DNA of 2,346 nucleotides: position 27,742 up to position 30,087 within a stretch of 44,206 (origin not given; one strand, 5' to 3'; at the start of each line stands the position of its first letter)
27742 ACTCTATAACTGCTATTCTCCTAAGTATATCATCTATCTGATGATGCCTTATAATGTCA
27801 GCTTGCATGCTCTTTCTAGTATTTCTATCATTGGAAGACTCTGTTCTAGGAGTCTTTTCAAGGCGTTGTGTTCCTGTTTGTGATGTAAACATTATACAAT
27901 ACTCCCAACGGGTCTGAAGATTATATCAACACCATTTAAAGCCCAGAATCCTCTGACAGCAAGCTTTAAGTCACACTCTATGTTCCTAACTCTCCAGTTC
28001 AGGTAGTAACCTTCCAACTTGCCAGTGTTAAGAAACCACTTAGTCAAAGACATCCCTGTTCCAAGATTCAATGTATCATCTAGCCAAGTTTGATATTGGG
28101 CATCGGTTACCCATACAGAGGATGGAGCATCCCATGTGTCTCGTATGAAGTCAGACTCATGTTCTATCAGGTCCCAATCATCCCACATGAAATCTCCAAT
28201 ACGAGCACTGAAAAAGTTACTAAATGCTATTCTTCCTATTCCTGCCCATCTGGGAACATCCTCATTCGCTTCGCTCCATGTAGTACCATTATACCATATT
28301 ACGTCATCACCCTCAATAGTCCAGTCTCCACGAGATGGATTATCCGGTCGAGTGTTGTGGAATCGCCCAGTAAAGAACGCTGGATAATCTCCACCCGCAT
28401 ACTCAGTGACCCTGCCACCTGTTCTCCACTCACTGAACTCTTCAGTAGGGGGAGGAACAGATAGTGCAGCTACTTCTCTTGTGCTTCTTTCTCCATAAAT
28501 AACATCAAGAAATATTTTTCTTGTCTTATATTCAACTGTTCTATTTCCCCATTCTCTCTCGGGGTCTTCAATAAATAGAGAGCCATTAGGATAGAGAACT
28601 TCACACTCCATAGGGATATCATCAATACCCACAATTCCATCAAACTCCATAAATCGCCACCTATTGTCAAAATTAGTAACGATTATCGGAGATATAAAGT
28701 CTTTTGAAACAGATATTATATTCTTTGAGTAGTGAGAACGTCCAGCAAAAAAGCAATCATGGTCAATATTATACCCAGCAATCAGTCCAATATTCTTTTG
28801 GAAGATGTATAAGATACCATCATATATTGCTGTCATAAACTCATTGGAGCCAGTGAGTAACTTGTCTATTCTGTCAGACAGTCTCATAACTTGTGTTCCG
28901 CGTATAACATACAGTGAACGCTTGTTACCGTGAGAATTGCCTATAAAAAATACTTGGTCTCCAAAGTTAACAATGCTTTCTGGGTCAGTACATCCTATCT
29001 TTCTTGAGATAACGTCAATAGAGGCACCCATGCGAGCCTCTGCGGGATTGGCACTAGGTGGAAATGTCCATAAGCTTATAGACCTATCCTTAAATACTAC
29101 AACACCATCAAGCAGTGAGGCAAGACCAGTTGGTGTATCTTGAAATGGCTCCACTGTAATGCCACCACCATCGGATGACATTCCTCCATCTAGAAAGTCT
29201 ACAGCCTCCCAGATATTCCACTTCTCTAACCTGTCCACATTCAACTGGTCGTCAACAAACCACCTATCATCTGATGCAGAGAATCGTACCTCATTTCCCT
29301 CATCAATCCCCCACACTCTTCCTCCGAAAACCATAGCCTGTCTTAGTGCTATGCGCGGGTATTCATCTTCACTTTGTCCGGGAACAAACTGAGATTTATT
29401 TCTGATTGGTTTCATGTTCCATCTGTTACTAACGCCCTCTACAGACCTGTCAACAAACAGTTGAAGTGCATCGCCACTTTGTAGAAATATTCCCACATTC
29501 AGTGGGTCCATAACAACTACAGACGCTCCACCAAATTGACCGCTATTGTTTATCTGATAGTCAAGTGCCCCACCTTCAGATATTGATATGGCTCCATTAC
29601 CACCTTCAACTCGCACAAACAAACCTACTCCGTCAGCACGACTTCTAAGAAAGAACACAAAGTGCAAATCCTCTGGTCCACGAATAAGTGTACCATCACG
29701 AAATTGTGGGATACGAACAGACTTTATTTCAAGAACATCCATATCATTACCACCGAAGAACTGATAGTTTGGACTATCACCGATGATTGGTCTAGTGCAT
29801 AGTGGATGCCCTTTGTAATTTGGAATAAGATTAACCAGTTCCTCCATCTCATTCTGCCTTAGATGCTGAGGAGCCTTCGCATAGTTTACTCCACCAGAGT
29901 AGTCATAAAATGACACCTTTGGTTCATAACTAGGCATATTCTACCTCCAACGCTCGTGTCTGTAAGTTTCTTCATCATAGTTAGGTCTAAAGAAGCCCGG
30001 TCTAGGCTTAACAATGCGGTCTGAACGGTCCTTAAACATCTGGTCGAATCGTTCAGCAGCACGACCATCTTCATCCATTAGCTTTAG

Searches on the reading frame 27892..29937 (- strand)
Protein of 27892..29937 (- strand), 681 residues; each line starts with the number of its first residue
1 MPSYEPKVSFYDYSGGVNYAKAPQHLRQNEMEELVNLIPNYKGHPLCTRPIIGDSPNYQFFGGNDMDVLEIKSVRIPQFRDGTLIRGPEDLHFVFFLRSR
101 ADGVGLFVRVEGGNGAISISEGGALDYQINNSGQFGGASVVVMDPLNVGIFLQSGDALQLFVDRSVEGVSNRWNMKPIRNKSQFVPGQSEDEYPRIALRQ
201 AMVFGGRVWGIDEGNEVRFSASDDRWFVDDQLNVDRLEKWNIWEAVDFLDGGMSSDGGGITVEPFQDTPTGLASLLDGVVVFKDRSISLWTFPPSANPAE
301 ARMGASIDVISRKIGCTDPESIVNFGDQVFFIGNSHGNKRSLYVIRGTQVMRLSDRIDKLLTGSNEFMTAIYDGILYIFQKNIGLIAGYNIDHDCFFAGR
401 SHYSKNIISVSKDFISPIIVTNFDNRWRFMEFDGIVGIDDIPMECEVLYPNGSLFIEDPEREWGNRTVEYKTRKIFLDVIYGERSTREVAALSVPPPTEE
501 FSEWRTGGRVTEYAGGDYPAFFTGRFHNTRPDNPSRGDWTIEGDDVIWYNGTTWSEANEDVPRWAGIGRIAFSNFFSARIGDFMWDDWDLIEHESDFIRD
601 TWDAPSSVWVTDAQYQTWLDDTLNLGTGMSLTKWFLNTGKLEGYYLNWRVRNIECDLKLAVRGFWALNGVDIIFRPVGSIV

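Call 11: search_protein_families(library=phrogs, proteins=[window:27892-29937:-], max_evalue=0.00001)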
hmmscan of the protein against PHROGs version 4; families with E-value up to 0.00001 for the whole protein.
window:27892-29937:- (681 aa): 1 family
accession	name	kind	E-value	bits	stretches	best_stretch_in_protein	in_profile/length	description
phrog_578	-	connector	5.9e-06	26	1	310-365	226-282/486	head closure Hc3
